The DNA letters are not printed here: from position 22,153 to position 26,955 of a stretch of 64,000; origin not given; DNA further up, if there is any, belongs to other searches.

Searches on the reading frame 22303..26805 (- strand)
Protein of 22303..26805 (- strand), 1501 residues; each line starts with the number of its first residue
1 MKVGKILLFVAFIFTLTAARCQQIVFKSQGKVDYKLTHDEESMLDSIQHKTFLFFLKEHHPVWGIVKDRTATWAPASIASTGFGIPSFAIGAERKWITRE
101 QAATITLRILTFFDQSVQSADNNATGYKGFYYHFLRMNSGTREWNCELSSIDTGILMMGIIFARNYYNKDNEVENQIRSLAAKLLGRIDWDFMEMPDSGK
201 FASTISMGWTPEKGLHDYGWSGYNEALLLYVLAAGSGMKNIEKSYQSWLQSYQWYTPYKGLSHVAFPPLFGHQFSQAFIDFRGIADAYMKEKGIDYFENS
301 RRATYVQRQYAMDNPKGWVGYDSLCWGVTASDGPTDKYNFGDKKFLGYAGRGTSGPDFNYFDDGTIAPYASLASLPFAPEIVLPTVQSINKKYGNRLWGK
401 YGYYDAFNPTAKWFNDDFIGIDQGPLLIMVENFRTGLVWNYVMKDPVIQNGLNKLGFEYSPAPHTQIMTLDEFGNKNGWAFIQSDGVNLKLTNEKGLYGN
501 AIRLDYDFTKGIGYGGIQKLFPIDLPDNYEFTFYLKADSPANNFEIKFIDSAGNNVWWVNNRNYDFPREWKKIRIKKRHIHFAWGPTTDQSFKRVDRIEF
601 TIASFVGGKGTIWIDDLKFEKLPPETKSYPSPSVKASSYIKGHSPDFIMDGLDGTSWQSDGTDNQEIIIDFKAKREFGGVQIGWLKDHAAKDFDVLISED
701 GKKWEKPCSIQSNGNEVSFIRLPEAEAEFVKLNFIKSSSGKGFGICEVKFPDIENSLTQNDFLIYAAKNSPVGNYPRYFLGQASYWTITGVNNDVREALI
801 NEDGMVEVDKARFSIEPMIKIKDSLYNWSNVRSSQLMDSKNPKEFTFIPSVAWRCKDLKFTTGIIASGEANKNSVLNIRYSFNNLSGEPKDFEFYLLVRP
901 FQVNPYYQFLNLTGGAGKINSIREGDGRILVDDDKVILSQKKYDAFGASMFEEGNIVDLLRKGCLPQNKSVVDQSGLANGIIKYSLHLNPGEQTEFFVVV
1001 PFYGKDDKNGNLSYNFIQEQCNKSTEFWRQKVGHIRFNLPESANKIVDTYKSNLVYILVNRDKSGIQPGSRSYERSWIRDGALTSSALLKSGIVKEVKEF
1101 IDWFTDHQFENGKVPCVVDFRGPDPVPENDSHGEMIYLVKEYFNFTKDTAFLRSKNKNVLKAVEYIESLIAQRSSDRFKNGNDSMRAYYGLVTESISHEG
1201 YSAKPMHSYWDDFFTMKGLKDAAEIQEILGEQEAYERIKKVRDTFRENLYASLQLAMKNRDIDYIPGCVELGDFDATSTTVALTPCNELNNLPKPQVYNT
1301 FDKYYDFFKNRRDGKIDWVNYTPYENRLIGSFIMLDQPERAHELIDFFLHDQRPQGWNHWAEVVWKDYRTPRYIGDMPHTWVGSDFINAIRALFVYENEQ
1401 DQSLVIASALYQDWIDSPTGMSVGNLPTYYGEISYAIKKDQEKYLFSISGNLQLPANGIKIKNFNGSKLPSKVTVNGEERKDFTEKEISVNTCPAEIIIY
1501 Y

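Call 4: search_protein_families(library=pfam, proteins=[window:22303-26805:-], max_evalue=0.01)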
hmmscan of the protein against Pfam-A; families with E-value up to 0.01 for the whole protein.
window:22303-26805:- (1501 aa): 3 families
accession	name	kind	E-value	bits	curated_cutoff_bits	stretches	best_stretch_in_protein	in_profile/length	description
PF10091.15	Glycoamylase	-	3.3e-74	249.6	27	1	218-445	2-220/221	Putative glucoamylase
PF00754.31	F5_F8_type_C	-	3e-15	56.9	28.2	1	634-746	2-124/127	F5/8 type C domain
PF22633.2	F5_F8_type_C_2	-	9.4e-10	39.4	27.8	1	649-732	3-91/91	NedA-like, galactose-binding domain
